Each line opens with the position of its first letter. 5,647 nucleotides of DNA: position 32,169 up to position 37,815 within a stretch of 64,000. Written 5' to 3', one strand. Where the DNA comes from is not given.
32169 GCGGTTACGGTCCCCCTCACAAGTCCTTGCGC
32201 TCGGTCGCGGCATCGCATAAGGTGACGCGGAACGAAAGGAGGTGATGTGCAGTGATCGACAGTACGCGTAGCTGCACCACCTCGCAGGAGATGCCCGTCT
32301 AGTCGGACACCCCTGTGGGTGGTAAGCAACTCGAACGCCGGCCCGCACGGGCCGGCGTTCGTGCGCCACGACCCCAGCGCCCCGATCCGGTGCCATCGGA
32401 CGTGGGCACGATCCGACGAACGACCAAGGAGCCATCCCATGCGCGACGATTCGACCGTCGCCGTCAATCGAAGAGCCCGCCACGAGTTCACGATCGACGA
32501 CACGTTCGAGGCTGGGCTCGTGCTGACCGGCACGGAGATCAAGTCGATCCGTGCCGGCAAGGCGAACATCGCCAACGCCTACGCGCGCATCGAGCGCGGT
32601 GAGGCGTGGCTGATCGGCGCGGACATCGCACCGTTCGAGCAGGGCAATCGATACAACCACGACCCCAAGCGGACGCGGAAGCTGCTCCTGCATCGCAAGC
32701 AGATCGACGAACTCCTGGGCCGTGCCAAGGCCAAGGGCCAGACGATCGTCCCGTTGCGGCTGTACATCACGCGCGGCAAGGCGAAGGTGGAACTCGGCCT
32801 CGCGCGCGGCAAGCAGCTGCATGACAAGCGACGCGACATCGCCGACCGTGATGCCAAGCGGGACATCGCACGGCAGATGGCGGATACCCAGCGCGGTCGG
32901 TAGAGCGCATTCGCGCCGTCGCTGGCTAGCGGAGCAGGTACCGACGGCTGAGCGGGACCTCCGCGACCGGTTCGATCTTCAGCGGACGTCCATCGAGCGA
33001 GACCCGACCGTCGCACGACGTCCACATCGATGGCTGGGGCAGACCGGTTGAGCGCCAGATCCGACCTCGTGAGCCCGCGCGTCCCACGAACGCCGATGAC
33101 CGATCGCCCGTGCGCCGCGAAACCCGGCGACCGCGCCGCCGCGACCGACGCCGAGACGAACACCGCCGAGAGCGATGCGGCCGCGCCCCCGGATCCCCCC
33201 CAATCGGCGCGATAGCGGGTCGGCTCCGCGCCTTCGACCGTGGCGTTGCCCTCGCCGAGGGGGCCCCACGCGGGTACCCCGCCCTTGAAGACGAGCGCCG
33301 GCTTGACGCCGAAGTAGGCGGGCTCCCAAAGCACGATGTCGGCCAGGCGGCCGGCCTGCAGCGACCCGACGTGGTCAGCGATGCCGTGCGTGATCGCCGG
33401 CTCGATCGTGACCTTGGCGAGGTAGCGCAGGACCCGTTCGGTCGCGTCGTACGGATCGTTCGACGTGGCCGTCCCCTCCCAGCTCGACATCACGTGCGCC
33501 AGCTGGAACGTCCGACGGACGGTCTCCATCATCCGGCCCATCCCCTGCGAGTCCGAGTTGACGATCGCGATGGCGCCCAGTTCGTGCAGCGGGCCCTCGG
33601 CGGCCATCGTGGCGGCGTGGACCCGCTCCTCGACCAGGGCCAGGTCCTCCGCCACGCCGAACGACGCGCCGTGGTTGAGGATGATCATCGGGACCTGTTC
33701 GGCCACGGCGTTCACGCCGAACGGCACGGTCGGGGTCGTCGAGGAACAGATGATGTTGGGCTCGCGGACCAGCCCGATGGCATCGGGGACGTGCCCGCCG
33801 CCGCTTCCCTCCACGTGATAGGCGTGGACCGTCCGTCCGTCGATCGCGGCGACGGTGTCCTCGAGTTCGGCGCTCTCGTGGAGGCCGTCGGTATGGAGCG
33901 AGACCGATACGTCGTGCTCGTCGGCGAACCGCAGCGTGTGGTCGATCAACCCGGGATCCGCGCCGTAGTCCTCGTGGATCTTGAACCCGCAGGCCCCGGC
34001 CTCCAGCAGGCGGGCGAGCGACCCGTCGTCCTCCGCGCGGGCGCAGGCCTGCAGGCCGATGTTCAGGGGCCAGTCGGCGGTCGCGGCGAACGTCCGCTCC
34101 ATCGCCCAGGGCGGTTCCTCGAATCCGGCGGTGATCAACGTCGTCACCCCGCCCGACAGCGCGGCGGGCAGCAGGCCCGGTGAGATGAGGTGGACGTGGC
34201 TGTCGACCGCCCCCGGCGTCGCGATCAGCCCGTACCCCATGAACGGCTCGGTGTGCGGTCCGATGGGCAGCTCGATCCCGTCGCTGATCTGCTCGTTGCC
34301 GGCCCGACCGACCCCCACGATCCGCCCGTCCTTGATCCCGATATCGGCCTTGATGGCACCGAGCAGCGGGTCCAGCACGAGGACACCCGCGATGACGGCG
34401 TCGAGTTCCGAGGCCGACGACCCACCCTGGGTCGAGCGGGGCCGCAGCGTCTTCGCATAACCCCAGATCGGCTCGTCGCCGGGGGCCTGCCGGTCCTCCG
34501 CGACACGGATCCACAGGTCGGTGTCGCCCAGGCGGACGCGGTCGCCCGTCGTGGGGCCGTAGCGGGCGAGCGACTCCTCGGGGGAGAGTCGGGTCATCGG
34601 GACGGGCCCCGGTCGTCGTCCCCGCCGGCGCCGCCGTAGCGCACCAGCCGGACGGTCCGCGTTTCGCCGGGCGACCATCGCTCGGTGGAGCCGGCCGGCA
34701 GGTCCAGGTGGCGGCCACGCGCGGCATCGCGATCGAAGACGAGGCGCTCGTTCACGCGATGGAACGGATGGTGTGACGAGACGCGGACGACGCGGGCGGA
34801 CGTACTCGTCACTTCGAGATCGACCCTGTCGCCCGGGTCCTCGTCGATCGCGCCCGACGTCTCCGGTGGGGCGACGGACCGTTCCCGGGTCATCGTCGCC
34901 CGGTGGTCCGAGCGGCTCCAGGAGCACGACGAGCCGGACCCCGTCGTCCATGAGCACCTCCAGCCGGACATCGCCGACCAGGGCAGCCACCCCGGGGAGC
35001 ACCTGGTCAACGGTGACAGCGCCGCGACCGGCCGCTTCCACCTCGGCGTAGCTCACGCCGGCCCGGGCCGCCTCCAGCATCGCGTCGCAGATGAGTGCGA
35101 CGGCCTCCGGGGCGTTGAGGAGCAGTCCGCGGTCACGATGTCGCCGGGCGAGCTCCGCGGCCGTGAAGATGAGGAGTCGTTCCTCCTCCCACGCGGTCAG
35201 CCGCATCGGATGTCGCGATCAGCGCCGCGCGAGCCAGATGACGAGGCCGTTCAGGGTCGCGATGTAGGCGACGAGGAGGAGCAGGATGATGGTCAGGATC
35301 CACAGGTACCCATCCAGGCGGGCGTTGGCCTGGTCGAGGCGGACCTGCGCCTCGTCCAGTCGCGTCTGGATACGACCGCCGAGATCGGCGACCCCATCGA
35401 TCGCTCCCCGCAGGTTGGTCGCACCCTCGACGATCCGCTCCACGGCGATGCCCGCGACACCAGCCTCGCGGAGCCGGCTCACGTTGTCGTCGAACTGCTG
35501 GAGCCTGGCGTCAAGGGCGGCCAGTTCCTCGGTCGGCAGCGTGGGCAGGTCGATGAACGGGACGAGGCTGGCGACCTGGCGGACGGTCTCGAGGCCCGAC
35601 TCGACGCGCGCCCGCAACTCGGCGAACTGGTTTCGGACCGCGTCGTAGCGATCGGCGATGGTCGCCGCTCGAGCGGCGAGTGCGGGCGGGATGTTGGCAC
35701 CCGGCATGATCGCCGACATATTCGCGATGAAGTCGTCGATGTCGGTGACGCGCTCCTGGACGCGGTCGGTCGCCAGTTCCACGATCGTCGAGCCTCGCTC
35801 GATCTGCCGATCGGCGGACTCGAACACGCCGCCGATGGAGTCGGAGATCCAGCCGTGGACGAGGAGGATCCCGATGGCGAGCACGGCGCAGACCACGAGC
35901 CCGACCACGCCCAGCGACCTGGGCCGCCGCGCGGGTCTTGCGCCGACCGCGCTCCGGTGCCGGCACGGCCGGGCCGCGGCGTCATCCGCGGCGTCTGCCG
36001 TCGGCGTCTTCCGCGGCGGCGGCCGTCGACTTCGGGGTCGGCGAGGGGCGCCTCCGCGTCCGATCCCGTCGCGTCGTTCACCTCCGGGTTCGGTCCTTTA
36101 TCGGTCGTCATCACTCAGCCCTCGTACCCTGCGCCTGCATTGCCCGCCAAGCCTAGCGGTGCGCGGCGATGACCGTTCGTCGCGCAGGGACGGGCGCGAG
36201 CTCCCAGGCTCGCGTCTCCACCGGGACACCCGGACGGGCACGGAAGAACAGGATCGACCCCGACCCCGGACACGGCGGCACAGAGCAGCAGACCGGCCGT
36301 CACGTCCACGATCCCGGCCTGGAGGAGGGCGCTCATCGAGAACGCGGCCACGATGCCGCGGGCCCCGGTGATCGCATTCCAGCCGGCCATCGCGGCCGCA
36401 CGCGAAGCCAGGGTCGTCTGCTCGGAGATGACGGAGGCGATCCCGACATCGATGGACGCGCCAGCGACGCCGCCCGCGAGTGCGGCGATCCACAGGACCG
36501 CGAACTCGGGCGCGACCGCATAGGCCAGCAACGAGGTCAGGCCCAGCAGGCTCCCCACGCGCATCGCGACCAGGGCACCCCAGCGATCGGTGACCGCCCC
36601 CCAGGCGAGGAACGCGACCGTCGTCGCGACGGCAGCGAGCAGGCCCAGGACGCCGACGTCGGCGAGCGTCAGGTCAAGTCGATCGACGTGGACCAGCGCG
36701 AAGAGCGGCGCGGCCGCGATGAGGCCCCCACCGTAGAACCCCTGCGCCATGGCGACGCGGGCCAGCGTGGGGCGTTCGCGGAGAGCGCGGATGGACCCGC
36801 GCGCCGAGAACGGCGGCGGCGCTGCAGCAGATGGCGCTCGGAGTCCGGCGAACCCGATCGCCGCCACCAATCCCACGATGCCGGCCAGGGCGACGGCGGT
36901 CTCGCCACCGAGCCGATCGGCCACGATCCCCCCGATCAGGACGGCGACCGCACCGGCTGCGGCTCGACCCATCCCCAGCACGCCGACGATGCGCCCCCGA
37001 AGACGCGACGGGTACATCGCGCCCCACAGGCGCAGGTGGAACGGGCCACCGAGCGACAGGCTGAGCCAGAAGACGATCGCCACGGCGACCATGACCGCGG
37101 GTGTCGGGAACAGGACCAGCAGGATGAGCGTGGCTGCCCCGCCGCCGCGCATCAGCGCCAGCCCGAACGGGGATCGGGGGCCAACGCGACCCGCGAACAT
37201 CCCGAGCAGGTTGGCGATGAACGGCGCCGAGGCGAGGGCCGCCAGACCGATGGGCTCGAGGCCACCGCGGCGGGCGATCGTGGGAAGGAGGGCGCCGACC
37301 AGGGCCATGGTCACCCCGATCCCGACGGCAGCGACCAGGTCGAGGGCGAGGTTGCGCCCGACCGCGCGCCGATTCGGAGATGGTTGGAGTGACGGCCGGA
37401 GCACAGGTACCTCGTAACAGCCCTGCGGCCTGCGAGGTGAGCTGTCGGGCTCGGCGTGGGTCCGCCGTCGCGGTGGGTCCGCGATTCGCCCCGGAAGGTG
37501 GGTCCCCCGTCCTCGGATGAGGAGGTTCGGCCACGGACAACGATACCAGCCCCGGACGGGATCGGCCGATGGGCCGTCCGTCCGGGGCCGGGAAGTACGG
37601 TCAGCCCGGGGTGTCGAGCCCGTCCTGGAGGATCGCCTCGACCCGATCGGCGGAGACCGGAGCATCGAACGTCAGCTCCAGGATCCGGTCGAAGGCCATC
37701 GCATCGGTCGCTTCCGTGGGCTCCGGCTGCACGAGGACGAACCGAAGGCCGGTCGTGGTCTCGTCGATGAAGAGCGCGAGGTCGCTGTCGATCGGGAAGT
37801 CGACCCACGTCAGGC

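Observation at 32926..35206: Urease-like enzyme with intact dimetal site, remodelled substrate pocket and no adjacent accessory genes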

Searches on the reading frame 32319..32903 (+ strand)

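Call 18: search_protein_families(library=pfam, proteins=[window:32319-32903:+], max_evalue=0.01)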
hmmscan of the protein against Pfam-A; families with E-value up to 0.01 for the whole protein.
window:32319-32903:+ (194 aa): 1 family
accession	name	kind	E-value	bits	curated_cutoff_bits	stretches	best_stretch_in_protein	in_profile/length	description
PF01668.23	SmpB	-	3e-59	199.5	27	1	47-188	1-142/143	SmpB protein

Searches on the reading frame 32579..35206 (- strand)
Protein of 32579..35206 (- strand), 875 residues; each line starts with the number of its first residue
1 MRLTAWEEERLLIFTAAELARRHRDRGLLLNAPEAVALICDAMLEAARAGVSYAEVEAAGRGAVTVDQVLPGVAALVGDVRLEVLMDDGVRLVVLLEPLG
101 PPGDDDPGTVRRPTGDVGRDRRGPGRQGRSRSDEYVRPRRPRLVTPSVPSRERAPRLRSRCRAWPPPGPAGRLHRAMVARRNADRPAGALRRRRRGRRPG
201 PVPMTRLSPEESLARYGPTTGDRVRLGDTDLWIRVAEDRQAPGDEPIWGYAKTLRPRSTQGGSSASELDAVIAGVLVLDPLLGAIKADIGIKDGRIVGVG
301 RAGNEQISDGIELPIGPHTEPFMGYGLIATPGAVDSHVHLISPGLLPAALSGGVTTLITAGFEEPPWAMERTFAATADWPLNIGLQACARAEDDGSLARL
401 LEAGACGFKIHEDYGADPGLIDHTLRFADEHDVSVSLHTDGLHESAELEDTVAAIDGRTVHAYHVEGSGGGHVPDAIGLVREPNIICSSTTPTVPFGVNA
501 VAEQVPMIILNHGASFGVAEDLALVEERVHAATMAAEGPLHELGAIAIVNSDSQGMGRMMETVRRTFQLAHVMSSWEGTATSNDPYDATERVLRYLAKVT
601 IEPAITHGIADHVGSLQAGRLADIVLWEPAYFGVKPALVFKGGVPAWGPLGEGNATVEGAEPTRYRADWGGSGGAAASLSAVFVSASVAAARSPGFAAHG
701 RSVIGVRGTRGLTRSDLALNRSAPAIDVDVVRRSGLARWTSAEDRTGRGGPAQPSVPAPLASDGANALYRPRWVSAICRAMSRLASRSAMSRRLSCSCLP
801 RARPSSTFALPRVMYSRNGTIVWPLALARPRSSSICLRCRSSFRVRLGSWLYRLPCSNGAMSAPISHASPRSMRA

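Call 4: search_protein_families(library=pfam, proteins=[window:32579-35206:-], max_evalue=0.01)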
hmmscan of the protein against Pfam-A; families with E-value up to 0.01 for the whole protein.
window:32579-35206:- (875 aa): 4 families
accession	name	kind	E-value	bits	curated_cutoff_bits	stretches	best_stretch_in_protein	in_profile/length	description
PF01979.26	Amidohydro_1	-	2.6e-39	135.9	25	1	328-640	1-335/345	Amidohydrolase family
PF00449.26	Urease_alpha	-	9.2e-32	110.3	23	1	207-320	3-119/121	Urease alpha-subunit, N-terminal domain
PF00547.23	Urease_gamma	-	4.3e-27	94.8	23.9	1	1-98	1-98/99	Urease, gamma subunit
PF07969.17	Amidohydro_3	-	1.3e-06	28.6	29.7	1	594-637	411-454/472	Amidohydrolase family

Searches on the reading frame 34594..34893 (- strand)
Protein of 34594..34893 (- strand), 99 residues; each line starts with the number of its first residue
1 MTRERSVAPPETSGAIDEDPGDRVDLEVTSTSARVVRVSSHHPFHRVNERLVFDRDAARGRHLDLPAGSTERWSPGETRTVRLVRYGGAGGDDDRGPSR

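Call 14: search_protein_families(library=ncbifam, proteins=[window:34594-34893:-], max_evalue=0.001)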
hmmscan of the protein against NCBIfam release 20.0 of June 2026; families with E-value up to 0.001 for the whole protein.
window:34594-34893:- (99 aa): 5 families
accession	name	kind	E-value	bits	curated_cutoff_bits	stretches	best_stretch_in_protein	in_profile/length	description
NF009671.0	PRK13192.1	subfamily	9.4e-21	74.2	243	1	19-89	126-196/231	bifunctional urease subunit gamma/beta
NF009682.0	PRK13203.1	equivalog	5e-18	65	129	1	23-89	21-87/104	urease subunit beta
TIGR00192.1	urease_beta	equivalog_domain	5.6e-17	61.8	90.3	1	23-89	21-87/103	urease subunit beta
NF010592.0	PRK13986.1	equivalog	4.7e-14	52.6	353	1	23-89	126-192/238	urease subunit alpha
NF009681.0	PRK13202.1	equivalog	3.3e-09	36.9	204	1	22-89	21-88/104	urease subunit beta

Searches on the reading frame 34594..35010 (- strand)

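Call 4: search_protein_families(library=pfam, proteins=[window:34594-35010:-], max_evalue=0.01)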
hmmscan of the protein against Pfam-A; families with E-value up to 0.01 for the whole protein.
window:34594-35010:- (138 aa): 1 family
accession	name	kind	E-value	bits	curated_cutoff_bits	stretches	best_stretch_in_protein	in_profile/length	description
PF00699.25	Urease_beta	-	4.7e-20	71.9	25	1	61-128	18-85/98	Urease beta subunit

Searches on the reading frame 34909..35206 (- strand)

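Call 14: search_protein_families(library=ncbifam, proteins=[window:34909-35206:-], max_evalue=0.001)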
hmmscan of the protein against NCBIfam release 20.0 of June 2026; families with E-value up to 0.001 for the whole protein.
window:34909-35206:- (99 aa): 4 families
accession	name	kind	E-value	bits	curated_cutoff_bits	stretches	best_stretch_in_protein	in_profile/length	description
NF009671.0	PRK13192.1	subfamily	1.6e-32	112.7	243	1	1-99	1-99/231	bifunctional urease subunit gamma/beta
NF009712.0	PRK13241.1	equivalog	1.3e-28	98.9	123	1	1-98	1-98/100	urease subunit gamma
TIGR00193.1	urease_gam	equivalog_domain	9.5e-27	93.2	82.3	1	1-98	1-98/102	urease subunit gamma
NF010592.0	PRK13986.1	equivalog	1.7e-20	73.7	353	1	1-98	1-99/238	urease subunit alpha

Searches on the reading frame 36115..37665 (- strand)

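Call 18: search_protein_families(library=pfam, proteins=[window:36115-37665:-], max_evalue=0.01)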
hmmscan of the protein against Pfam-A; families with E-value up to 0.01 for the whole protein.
window:36115-37665:- (516 aa): 1 family
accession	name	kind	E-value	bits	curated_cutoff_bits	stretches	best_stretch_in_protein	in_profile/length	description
PF07690.21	MFS_1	-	2e-15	57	33.4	2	112-385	4-288/347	Major Facilitator Superfamily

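Call 86: search_protein_families(library=ncbifam, proteins=[window:36118-37404:-], max_evalue=0.00001)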
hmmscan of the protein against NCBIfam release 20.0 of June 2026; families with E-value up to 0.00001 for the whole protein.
window:36118-37404:- (429 aa): 0 families
